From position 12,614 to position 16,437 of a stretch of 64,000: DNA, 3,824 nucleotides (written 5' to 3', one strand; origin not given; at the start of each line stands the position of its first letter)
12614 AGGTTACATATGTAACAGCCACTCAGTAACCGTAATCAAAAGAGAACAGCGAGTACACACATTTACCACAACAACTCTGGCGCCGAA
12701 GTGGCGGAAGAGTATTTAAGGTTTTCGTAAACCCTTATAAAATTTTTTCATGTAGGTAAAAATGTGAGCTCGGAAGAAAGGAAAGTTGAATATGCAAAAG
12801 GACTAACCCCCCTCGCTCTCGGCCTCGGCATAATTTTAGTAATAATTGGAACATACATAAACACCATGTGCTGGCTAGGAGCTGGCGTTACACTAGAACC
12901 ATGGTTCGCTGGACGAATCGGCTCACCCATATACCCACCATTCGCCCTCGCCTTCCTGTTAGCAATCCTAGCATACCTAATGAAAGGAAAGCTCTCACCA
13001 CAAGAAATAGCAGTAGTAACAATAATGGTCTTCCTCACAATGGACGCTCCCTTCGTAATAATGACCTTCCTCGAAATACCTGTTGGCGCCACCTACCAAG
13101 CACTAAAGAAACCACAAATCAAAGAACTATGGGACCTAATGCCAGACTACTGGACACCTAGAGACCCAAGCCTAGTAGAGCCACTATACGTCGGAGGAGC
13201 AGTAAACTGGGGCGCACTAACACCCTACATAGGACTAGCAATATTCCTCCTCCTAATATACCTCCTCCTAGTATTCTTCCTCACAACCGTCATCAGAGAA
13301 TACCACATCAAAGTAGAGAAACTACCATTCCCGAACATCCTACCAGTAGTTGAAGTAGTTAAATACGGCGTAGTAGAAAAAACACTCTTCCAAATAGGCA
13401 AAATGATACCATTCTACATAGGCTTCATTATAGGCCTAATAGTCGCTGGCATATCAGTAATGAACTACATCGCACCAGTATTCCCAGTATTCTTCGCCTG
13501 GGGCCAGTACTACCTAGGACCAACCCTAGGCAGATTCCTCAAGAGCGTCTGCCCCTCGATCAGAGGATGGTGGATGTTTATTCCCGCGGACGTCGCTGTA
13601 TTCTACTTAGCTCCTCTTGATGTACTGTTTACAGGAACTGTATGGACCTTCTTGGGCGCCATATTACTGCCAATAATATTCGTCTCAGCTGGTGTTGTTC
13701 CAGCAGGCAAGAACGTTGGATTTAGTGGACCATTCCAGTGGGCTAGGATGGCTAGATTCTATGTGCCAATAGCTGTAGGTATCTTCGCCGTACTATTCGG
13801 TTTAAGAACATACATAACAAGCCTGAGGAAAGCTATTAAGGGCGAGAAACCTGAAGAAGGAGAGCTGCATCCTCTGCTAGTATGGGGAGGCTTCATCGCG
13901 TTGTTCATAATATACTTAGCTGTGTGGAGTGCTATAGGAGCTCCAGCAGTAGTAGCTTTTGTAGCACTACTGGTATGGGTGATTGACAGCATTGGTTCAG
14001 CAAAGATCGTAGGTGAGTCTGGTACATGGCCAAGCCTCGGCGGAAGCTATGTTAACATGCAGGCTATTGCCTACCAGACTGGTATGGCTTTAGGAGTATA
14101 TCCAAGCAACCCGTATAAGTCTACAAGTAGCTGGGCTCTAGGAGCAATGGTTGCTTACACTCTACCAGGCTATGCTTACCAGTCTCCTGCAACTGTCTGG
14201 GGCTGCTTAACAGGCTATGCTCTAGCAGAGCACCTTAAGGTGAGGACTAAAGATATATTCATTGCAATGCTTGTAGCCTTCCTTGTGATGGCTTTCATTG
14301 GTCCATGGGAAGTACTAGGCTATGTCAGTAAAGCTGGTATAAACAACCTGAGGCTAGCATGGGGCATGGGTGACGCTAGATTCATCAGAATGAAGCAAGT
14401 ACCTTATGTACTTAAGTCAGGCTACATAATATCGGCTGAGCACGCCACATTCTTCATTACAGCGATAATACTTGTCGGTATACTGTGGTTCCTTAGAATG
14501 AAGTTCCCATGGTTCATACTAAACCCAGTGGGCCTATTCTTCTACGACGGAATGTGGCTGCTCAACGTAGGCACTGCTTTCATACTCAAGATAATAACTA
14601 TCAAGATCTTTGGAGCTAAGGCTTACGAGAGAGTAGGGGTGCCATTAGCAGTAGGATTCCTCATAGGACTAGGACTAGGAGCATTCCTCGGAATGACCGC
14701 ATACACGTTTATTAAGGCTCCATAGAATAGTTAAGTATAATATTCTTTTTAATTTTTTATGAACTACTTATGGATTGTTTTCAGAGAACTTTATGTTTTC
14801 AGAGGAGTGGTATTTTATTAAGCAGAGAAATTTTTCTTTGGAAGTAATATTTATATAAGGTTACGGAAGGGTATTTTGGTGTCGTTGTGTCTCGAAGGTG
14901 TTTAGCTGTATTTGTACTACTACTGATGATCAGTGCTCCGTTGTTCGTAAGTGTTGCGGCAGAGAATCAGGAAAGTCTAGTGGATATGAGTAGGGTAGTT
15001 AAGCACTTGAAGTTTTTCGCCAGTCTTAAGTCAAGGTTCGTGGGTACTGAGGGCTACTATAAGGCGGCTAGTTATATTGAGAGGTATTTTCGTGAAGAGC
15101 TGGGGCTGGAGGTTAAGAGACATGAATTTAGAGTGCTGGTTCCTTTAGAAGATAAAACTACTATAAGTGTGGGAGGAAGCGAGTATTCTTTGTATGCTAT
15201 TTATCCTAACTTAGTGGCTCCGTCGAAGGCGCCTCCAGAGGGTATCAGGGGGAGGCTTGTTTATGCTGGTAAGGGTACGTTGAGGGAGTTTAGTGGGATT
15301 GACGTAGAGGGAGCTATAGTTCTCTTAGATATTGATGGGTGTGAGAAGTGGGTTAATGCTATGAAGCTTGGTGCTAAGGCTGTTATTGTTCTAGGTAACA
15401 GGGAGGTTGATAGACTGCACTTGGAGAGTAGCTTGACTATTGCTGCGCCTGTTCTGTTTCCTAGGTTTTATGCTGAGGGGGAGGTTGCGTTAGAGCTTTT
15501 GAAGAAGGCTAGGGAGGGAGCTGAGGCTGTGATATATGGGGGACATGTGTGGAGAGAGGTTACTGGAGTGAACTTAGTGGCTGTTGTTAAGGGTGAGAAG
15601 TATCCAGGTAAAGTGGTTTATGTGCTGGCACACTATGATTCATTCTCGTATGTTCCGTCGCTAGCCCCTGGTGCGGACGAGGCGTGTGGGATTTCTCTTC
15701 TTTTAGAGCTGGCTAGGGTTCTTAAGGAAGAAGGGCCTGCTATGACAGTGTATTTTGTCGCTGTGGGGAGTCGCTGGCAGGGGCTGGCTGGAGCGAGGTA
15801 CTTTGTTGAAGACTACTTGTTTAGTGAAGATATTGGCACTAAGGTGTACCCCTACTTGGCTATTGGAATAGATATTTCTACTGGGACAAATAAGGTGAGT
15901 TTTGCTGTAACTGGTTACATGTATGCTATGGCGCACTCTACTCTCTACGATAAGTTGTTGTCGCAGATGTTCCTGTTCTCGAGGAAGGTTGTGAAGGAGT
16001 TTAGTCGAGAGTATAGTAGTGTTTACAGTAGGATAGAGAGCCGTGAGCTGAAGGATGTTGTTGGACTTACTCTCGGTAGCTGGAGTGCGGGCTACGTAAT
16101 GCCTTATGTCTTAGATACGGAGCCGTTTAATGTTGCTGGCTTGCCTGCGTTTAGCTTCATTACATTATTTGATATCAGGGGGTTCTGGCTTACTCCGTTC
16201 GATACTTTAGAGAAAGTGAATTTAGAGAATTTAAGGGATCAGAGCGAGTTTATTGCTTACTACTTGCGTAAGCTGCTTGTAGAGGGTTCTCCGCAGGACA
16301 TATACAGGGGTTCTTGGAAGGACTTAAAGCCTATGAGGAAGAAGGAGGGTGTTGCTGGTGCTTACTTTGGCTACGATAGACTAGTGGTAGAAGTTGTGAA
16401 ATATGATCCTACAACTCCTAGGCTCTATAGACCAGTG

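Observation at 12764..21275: Thrice-repeated, ATPase-less locus: peptidase-like ectodomain fused to an FtsX/MacB-type permease, flanked by paired OPT-like membrane proteins (copy A)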

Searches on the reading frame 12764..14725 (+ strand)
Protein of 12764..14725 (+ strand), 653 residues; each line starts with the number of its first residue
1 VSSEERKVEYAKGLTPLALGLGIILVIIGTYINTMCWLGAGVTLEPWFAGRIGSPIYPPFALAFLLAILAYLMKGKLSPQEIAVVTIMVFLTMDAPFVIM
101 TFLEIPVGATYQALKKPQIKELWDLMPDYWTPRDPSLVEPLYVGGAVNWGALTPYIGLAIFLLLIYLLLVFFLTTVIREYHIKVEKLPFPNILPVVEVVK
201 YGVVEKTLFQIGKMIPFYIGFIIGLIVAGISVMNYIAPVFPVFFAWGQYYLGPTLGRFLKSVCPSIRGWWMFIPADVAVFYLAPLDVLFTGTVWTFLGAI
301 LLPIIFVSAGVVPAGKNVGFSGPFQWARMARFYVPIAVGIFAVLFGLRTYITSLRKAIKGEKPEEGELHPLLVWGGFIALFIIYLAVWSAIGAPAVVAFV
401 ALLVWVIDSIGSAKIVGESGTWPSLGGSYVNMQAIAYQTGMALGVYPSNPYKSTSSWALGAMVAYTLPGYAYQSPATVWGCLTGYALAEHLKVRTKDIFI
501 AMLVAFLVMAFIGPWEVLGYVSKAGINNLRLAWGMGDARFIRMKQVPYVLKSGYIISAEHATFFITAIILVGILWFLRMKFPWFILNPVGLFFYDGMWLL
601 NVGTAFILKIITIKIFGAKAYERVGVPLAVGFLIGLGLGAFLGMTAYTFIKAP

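Call 5: search_protein_families(library=pfam, proteins=[window:12764-14725:+], max_evalue=0.01)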
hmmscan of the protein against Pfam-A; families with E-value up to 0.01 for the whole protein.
window:12764-14725:+ (653 aa): 0 families

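Call 72: search_protein_families(library=ncbifam, proteins=[window:12764-14725:+], max_evalue=0.01)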
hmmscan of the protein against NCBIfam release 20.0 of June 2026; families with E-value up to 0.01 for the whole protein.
window:12764-14725:+ (653 aa): 0 families

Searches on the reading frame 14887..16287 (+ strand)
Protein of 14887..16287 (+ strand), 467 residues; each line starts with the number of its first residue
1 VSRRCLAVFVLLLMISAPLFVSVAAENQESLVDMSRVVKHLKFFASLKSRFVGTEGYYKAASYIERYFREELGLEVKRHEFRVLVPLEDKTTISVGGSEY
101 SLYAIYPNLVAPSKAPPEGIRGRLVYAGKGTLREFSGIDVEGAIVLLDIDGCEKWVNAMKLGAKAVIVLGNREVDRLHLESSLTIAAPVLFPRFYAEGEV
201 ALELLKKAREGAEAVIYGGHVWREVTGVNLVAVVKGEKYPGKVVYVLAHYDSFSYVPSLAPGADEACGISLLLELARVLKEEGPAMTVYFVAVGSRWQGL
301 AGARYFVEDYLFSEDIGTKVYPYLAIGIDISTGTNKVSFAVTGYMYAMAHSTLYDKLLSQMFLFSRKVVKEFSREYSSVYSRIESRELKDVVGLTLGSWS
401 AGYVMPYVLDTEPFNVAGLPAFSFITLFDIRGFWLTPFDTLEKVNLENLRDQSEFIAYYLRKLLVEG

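Call 24: search_solved_structures(query=window:14887-16287:+, max_evalue=0.001, show_alignments=3)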
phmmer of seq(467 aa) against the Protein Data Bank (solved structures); distinct sequences matched with E-value up to 0.001: 5.
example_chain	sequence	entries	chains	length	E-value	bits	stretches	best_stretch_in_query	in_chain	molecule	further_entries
2ek8_A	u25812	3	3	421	3.1e-19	72.4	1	41-309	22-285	Aminopeptidase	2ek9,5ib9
6hc6_A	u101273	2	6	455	6.8e-18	68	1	46-314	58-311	Aminopeptidase YwaD | Aminopeptidase Y (Arg Lys Leu preference)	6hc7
5gne_A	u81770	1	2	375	7.7e-07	31.5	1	231-313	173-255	Leucine aminopeptidase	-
7tm3_7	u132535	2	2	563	0.00028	23.1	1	235-311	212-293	Nicalin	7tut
6w6l_5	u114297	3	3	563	0.00051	22.2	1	235-311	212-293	Nicalin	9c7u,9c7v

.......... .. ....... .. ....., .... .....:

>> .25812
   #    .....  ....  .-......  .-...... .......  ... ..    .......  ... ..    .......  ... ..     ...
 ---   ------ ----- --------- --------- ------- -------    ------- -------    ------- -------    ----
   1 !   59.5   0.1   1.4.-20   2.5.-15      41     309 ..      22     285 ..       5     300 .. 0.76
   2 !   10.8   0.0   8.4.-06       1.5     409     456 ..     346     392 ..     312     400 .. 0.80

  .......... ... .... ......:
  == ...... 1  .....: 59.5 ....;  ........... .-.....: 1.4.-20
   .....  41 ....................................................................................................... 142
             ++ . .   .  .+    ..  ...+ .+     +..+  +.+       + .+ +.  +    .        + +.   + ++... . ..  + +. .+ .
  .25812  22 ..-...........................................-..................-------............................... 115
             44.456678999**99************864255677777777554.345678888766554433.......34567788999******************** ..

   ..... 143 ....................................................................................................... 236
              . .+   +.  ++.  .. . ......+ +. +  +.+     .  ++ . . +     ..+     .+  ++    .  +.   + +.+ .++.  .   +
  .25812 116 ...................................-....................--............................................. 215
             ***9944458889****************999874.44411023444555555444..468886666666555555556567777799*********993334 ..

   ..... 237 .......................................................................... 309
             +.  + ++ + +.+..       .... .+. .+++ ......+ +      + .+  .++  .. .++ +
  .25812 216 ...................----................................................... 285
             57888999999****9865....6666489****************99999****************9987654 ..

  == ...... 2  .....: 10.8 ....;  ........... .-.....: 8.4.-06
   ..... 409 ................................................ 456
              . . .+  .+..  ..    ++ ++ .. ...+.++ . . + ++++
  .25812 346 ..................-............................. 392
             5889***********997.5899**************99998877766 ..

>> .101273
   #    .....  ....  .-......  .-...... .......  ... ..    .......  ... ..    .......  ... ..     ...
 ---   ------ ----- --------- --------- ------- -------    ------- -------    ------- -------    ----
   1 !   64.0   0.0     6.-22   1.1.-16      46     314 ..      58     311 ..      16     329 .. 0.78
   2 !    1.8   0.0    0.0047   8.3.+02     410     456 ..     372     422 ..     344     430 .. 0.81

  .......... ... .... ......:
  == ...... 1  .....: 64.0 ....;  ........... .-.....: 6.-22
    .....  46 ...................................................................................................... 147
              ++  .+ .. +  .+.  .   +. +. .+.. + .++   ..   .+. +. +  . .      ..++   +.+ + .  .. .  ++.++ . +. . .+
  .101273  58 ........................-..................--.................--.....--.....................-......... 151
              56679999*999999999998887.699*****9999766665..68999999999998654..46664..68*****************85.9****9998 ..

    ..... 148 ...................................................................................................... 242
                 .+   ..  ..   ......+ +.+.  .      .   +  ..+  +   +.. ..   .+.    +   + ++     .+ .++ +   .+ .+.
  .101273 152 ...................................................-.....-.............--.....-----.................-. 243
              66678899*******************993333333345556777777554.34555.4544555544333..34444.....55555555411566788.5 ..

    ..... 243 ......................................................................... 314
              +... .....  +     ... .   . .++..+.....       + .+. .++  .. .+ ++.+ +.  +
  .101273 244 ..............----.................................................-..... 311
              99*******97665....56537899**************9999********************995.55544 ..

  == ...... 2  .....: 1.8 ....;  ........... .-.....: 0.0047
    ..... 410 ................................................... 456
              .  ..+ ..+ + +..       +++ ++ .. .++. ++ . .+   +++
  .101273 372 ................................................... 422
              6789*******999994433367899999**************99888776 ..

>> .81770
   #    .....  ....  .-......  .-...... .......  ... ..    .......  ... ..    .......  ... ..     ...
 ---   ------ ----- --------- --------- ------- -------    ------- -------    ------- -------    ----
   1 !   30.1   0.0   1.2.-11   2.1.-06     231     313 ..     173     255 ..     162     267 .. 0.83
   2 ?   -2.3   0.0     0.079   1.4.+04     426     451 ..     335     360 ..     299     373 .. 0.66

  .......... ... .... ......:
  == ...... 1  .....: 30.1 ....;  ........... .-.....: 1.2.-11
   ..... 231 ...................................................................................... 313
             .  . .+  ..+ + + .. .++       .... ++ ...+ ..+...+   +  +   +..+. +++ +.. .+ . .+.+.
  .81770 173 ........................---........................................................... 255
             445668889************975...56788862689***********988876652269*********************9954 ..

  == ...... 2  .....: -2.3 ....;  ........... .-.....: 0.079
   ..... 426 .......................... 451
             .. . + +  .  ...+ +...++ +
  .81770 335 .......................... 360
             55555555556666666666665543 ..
